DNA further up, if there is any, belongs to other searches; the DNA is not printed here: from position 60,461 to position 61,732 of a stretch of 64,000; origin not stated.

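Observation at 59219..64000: Three-gene operon centred on a MoxR/McrB-like AAA_5 ATPase with two large domain-less partners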

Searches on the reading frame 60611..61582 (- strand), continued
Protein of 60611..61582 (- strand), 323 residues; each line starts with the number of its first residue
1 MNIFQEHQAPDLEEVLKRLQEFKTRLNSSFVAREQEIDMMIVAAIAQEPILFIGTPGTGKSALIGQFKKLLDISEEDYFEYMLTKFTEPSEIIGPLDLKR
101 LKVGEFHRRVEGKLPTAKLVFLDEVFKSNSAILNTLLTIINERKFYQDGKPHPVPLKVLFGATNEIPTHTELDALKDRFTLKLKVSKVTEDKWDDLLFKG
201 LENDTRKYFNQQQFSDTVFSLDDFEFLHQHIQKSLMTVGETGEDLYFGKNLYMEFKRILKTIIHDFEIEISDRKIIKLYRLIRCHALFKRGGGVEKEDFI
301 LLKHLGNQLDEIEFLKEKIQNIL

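Call 47: find_encoding_contigs(protein=P0024, flank=10000, max_places=2)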
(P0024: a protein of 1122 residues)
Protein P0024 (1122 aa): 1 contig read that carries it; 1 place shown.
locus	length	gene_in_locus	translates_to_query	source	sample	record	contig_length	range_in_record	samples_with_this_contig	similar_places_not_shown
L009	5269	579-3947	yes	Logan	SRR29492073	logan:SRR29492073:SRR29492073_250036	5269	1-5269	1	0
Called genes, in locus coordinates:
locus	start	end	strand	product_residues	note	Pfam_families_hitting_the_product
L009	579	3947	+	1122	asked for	PF20005:fvmX7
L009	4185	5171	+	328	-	PF20004:fvmX6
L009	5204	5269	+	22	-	?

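Call 48: find_encoding_contigs(protein=P0008, flank=10000, max_places=2)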
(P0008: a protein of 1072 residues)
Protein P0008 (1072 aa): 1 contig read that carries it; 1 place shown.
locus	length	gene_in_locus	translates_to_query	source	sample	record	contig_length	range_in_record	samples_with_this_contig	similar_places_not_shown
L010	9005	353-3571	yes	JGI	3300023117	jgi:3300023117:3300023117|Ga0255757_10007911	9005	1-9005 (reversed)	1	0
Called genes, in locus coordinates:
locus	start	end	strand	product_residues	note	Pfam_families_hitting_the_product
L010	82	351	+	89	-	PF20002:fvmX3-analog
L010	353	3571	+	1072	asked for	-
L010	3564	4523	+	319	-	PF20030:bpMoxR, PF07728:AAA_5, PF17868:AAA_lid_8 (weak)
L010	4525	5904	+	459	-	PF19997:ivWA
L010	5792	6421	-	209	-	PF03961:FapA (weak)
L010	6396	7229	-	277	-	PF02265:S1-P1_nuclease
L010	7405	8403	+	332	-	PF07719:TPR_2 (faint), PF13432:TPR_16 (weak)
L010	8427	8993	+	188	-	PF00588:SpoU_methylase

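Call 49: find_encoding_contigs(protein=P0011, flank=10000, max_places=2)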
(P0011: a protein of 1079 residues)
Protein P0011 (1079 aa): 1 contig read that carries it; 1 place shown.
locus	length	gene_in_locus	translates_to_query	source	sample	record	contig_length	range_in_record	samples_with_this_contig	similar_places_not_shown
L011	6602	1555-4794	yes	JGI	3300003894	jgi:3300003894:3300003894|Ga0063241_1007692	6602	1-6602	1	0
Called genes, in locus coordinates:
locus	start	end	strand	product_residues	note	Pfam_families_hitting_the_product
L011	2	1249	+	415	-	?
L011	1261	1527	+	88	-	PF20002:fvmX3-analog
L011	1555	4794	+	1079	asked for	-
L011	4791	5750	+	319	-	PF20030:bpMoxR, PF00004:AAA (weak), PF07728:AAA_5, PF17868:AAA_lid_8 (weak)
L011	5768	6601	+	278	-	?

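Call 50: find_encoding_contigs(protein=P0017, flank=10000, max_places=2)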
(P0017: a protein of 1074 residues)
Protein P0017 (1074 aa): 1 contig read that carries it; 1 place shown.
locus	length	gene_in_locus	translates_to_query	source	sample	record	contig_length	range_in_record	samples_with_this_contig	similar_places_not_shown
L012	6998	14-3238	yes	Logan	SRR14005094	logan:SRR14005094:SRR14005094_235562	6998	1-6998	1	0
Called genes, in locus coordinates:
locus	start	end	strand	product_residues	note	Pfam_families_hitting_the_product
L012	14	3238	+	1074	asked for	-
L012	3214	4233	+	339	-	PF20030:bpMoxR, PF00158:Sigma54_activat (faint), PF07728:AAA_5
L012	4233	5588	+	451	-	PF19997:ivWA (weak)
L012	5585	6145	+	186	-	PF00588:SpoU_methylase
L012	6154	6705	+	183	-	PF00719:Pyrophosphatase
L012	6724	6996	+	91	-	?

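Call 64: predict_structure(alignment_id=A4)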
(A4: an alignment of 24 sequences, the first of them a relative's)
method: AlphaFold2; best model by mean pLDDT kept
length: 1055 residues; sequences in the alignment: 24
mean_pLDDT: 78.8   pTM: 0.47
mean pLDDT of the five models: 78.8, 77.8, 75.5, 75.0, 74.2
residues with pLDDT >= 90: 134; 70-90: 723; 50-70: 109; < 50: 89
segments of 3 or more residues with pLDDT < 50: 209-221, 287-289, 365-372, 381-420, 434-437, 628-633, 755-763, 1022-1025
pLDDT, mean of each block of 10 residues (from residue 1): 88 88 85 86 86 68 84 87 72 85 88 88 80 85 87 86 84 81 78 80 57 34 68 79 87 82 84 80 65 84 84 85 81 82 74 81 53 53 43 45 39 36 70 57 85 80 87 85 90 86 89 66 81 87 86 86 89 87 85 81 77 69 57 65 84 83 93 85 93 91 93 80 88 87 84 53 58 80 87 84 89 82 89 88 87 78 85 80 83 73 84 88 92 86 93 87 88 81 89 76 79 84 53 76 81 63
secondary structure, 60 per line:
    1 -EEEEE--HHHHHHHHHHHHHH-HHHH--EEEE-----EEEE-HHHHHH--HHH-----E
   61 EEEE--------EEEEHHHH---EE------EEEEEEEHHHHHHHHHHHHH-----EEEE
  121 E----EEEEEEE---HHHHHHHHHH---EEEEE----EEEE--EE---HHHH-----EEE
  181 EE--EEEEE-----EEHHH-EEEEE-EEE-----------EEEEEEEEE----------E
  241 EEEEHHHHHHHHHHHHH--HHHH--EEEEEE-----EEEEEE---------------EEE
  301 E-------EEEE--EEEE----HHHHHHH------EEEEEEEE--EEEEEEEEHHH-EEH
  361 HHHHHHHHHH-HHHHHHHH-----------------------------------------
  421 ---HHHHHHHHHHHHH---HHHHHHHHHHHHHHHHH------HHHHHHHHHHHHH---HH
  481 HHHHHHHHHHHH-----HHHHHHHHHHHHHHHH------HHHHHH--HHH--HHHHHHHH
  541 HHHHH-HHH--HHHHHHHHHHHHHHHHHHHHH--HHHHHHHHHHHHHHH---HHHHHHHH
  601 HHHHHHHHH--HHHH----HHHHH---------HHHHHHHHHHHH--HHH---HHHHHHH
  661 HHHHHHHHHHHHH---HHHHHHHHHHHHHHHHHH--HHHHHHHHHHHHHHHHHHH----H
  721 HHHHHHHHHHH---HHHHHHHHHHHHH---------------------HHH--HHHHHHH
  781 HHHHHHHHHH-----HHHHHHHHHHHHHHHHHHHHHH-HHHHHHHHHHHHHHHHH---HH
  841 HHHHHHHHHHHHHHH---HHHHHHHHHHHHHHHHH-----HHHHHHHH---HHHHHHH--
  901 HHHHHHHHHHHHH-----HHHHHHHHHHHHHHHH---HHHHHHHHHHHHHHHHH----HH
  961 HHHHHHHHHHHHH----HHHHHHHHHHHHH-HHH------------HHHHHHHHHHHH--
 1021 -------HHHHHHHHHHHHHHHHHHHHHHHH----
elements in order (helices of 4 or more, strands of 3 or more residues): E2-6 H9-22 H24-27 E30-33 E39-42 H44-49 E60-64 E73-76 H77-80 E92-98 H99-111 E117-121 E126-132 H136-145 E149-153 E158-161 H169-172 E178-182 E185-189 E201-205 E207-209 E221-229 E240-244 H245-257 H260-263 E266-271 E277-282 E298-301 E309-312 E315-318 H323-329 E336-343 E346-353 H360-370 H372-379 H424-436 H440-456 H463-475 H479-492 H498-513 H520-525 H533-545 H552-572 H575-589 H593-609 H612-615 H620-624 H634-645 H654-673 H677-694 H697-715 H720-731 H735-747 H774-790 H796-817 H819-835 H839-855 H859-875 H881-888 H892-898 H901-913 H919-934 H938-954 H959-973 H978-990 H1007-1018 H1028-1051

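Call 67: fold_search(model_id=the predicted structure, library=pdb)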
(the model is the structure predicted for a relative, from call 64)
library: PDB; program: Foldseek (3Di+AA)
matches with E <= 10: 968; with E <= 0.001: 0
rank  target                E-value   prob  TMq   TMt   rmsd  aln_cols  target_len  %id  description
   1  6igx_D                1.1e-03  1.00  0.15  0.20  27.7       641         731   12  Crystal structure of human CAP-G in complex with CAP-H (released 2019-03-13)
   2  7dhg_C                3.3e-03  0.99  0.13  0.25  18.5       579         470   11  Crystal structure of SARS-CoV-2 Orf9b complex with human TOM70 (released 2021-05-12)
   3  7blp_A                6.5e-03  0.94  0.13  0.18  40.6       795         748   12  Vps35/Vps29 arch of fungal membrane-assembled retromer:Grd19 complex (released 2021-02-10)
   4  4uzy_A                6.8e-03  0.90  0.13  0.19  27.2       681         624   11  Crystal structure of the Chlamydomonas IFT70 and IFT52 complex (released 2014-11-05)
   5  6vaa_A                6.8e-03  0.75  0.13  0.12  28.8       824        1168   11  Structure of the Fanconi Anemia ID complex bound to ICL DNA (released 2020-03-18)
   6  9pkq_A                1.1e-02  0.97  0.13  0.23  19.3       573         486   10  Structure of the cytoplasmic domain of unliganded human Tom70, open and closed conformations (released 2026-03-18)
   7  9hmf_K                1.1e-02  0.75  0.11  0.14  53.6       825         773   12  Periplasmic scaffold of the Campylobacter jejuni flagellar motor (alpha carbon trace) (released 2024-12-25)
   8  7rdr_A                1.1e-02  0.54  0.08  0.14  27.8       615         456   12  Circular tandem repeat protein with novel repeat topology and enhanced subunit contact surfaces (released 2021-09-01)
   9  5h2v_A                1.2e-02  0.98  0.18  0.18  31.1       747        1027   12  Crystal structure of the karyopherin Kap121p bound to the SUMO protease Ulp1p (released 2016-12-14)
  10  8a9j_B                1.5e-02  0.44  0.09  0.10  28.6       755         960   12  Cryo-EM structure of USP1-UAF1 bound to FANCI and mono-ubiquitinated FANCD2 without ML323 (consensus reconstruction) (released 2022-10-12)
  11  6h7w_Q                1.6e-02  0.87  0.13  0.18  40.2       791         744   11  Model of retromer-Vps5 complex assembled on membrane. (released 2018-09-26)
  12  2xwu_B                1.7e-02  0.89  0.14  0.16  32.2       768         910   13  CRYSTAL STRUCTURE OF IMPORTIN 13 - UBC9 COMPLEX (released 2010-12-29)
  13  4buj_F                1.8e-02  0.72  0.11  0.09  29.4       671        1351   12  Crystal structure of the S. cerevisiae Ski2-3-8 complex (released 2013-08-28)
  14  9gaw_Y                2.0e-02  0.80  0.10  0.18  25.1       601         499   10  High-resolution structure of the Anaphase-promoting complex/cyclosome (APC/C) bound to co-activator Cdh1 (released 2024-08-14)
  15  3zjy_B                2.1e-02  0.90  0.15  0.18  29.9       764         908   12  Crystal Structure of Importin 13 - RanGTP - eIF1A complex (released 2013-04-10)
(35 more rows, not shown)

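Call 71: find_related_loci(query=A10, collection=metagenome_contigs, flank=10000)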
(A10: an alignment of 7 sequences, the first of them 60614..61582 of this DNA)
Query A10 (323 aa) in metagenome_contigs; peptide patterns used: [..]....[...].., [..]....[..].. (x = any residue, [..] = any of these).
600 stretches matched a pattern (row limit reached: there are more); 550 encode a relative of the query (tblastn E <= 1e-3); the best 80 are kept; 80 distinct loci.
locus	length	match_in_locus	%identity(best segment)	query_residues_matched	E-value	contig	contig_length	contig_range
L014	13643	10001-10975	50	6-323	6e-101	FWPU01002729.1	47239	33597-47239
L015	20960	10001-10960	50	7-323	4e-100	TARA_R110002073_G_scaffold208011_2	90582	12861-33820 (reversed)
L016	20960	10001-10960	50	8-323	8e-99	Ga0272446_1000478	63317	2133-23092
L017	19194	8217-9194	50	4-323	3e-98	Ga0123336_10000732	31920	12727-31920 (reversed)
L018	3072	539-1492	49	13-323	3e-100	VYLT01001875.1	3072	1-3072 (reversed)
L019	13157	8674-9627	50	13-323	5e-98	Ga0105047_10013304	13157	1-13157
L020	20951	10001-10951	49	14-323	2e-97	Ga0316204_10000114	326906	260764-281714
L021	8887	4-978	50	10-323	3e-97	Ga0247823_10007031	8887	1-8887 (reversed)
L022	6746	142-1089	50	12-323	1e-97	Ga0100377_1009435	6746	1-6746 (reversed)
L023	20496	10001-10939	49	18-323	5e-97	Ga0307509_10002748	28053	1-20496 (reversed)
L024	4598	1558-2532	48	6-323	1e-96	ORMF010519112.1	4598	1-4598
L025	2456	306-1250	51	11-323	2e-100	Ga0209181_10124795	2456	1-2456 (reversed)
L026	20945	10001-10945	50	12-323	3e-96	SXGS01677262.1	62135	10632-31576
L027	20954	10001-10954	49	13-323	3e-96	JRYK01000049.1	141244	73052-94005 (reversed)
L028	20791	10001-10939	49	18-323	6e-96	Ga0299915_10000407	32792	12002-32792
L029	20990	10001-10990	50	5-323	2e-95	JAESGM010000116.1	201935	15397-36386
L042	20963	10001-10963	48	12-323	2e-94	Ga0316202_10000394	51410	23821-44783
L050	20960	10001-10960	49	11-323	4e-93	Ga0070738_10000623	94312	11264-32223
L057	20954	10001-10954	48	13-323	5e-92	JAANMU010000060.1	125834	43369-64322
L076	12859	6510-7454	43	11-323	8e-79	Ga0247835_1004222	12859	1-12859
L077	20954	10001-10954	49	13-323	7e-96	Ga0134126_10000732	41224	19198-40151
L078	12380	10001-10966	40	2-308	2e-69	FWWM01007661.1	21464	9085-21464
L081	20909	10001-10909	36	7-323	2e-63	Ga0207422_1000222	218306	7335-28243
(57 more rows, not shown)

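Call 74: search_protein_families(library=pfam, proteins=[L014:10984-12405:+, L015:10959-12527:+, L017:9232-10716:+, L020:10966-12264:+, L026:10974-12632:+, L057:10967-12394:+, L076:7472-9058:+, L042:10979-13252:+, L078:10980-12206:+, L081:11551-13050:+], max_evalue=1)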
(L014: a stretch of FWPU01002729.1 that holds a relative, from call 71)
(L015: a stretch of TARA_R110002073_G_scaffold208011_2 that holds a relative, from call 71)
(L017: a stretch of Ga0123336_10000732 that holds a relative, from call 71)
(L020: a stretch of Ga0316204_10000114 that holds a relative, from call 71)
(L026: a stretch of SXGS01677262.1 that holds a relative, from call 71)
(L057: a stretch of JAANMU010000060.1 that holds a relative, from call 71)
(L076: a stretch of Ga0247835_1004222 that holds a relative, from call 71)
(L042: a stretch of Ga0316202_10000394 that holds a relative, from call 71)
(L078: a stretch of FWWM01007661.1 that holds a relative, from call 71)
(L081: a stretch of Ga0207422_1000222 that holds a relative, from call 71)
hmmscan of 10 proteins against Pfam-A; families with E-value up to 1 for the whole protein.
L014:10984-12405:+ (474 aa): 2 families
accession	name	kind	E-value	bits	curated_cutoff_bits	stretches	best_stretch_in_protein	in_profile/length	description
PF19997.5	ivWA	-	2.3e-35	122.4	35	1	251-421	1-181/253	vWA domain found in the FtsH ternary systems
PF19996.4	ivWA-helical_N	-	8.8e-06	25.8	27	1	80-230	95-262/270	N-terminal helical region fused to the FtsH ternary system vWA domain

L015:10959-12527:+ (523 aa): 2 families
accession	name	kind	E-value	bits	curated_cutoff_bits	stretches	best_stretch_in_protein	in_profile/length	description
PF19997.5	ivWA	-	2.2e-33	115.9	35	1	289-487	1-199/253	vWA domain found in the FtsH ternary systems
PF19996.4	ivWA-helical_N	-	3.4e-05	23.9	27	1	73-223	30-218/270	N-terminal helical region fused to the FtsH ternary system vWA domain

L017:9232-10716:+ (495 aa): 2 families
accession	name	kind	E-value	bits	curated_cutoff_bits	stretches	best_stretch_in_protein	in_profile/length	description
PF19997.5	ivWA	-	2.7e-35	122.2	35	1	251-435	1-181/253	vWA domain found in the FtsH ternary systems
PF19996.4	ivWA-helical_N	-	7.6e-10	39.1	27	1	8-158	1-173/270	N-terminal helical region fused to the FtsH ternary system vWA domain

L020:10966-12264:+ (433 aa): 2 families
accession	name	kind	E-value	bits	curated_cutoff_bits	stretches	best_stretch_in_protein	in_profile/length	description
PF19997.5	ivWA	-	3.3e-22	79.3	35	1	240-389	1-161/253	vWA domain found in the FtsH ternary systems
PF19996.4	ivWA-helical_N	-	6.2e-07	29.6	27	1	67-217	90-260/270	N-terminal helical region fused to the FtsH ternary system vWA domain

L026:10974-12632:+ (553 aa): 2 families
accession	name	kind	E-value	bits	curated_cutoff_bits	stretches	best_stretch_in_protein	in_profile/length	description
PF19997.5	ivWA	-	8e-24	84.6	35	1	297-434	1-130/253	vWA domain found in the FtsH ternary systems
PF19996.4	ivWA-helical_N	-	0.00035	20.6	27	1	95-269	90-254/270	N-terminal helical region fused to the FtsH ternary system vWA domain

L057:10967-12394:+ (476 aa): 2 families
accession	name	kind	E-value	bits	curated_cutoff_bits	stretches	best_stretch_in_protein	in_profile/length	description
PF19997.5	ivWA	-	1.2e-36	126.7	35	1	254-419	1-176/253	vWA domain found in the FtsH ternary systems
PF19996.4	ivWA-helical_N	-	4.7e-33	115.2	27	1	11-237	2-266/270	N-terminal helical region fused to the FtsH ternary system vWA domain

L076:7472-9058:+ (529 aa): 4 families
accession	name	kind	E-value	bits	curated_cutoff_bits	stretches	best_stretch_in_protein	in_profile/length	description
PF19997.5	ivWA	-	2.5e-42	145.3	35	1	317-468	1-155/253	vWA domain found in the FtsH ternary systems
PF19996.4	ivWA-helical_N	-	4.4e-18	66.2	27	2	137-298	95-264/270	N-terminal helical region fused to the FtsH ternary system vWA domain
PF14812.11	PBP1_TM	-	0.22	12.3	27.8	1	64-105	21-64/85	Transmembrane domain of transglycosylase PBP1 at N-terminal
PF09026.15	CENP-B_dimeris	-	0.74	10.8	25.4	0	72-95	16-39/100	Centromere protein B dimerisation domain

L042:10979-13252:+ (758 aa): 3 families
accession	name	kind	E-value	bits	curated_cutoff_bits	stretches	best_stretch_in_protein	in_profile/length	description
PF03781.23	FGE-sulfatase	-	2.4e-39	136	23.3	1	555-757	5-254/255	Sulfatase-modifying factor enzyme 1-like domain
PF19997.5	ivWA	-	1e-16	61.4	35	1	269-439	1-170/253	vWA domain found in the FtsH ternary systems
PF19996.4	ivWA-helical_N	-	5.1e-09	36.4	27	1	40-248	21-260/270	N-terminal helical region fused to the FtsH ternary system vWA domain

L078:10980-12206:+ (409 aa): 1 family
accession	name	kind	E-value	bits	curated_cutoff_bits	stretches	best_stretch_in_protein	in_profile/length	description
PF19997.5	ivWA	-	7.9e-07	29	35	1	207-256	1-56/253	vWA domain found in the FtsH ternary systems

L081:11551-13050:+ (500 aa): 1 family
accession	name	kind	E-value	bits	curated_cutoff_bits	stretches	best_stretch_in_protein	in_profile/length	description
PF19997.5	ivWA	-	0.11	12.1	35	1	260-301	3-53/253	vWA domain found in the FtsH ternary systems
